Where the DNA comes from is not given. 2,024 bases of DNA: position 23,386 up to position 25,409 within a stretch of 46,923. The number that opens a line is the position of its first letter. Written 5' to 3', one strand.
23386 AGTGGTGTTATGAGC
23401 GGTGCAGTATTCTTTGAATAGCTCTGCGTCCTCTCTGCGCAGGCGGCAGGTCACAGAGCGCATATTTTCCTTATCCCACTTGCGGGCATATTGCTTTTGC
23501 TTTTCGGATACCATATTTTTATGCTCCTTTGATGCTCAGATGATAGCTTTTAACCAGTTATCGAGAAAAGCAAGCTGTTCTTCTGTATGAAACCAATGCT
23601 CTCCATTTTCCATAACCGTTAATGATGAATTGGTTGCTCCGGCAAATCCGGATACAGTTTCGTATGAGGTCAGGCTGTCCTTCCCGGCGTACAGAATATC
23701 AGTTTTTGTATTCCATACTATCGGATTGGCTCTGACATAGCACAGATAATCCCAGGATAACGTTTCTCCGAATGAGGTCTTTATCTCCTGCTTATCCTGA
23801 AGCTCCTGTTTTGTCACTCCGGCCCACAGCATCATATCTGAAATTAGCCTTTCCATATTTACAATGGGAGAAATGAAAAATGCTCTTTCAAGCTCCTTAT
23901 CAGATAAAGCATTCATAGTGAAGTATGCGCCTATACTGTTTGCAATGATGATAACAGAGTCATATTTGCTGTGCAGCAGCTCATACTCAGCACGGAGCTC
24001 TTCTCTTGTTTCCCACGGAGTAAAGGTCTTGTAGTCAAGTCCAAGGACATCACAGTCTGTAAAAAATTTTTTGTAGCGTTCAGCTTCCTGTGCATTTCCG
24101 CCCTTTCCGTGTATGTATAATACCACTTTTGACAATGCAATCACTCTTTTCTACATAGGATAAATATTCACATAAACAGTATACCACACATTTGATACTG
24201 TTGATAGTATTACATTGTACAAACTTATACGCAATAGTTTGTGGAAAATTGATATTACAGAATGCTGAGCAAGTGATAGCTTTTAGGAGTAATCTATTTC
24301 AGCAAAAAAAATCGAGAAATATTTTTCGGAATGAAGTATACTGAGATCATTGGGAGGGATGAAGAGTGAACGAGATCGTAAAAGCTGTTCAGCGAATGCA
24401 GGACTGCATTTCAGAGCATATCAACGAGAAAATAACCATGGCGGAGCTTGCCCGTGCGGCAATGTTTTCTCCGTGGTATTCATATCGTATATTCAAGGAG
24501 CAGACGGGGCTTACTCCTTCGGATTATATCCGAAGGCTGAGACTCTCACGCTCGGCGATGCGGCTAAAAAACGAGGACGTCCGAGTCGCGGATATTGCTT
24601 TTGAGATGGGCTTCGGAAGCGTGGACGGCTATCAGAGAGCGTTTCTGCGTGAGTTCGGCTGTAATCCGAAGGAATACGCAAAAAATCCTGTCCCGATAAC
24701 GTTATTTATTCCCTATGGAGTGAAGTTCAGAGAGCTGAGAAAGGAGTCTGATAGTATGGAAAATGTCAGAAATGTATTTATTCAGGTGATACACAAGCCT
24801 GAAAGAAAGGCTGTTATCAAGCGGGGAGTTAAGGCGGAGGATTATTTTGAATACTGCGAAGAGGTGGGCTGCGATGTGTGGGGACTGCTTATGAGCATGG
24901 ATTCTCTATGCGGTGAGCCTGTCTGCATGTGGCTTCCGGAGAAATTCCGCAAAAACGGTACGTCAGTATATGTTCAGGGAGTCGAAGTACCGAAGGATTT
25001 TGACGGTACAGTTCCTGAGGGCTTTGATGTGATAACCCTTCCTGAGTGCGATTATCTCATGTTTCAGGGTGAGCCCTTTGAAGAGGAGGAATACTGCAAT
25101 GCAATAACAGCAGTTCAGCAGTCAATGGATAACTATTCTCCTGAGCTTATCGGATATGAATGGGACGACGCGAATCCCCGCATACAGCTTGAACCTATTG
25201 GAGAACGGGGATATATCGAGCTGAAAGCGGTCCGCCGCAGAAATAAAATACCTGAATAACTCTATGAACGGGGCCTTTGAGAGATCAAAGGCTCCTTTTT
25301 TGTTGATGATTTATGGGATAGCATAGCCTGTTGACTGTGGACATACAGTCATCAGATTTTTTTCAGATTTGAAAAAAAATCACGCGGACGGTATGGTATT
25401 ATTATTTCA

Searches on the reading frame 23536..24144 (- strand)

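Call 115: search_protein_families(library=pfam, proteins=[window:23536-24144:-], max_evalue=0.001)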
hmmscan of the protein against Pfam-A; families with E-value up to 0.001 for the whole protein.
window:23536-24144:- (202 aa): 1 family
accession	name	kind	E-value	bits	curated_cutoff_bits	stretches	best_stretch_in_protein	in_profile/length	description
PF00561.26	Abhydrolase_1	-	0.00063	19.9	25.8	0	134-189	200-244/245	alpha/beta hydrolase fold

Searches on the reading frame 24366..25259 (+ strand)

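Call 3: search_protein_families(library=pfam, proteins=[window:24366-25259:+], max_evalue=0.01)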
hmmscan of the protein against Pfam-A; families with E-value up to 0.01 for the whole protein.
window:24366-25259:+ (297 aa): 3 families
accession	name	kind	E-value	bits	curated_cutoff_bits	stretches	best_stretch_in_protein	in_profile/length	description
PF12833.13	HTH_18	-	1.1e-19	70.9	33.6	1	28-106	1-79/80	Helix-turn-helix domain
PF00165.29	HTH_AraC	-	1.5e-12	47.7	26.6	1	15-56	1-42/42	Bacterial regulatory helix-turn-helix proteins, AraC family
PF14526.11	Cass2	-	0.00088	19.9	27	1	186-253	51-120/150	Integron-associated effector binding protein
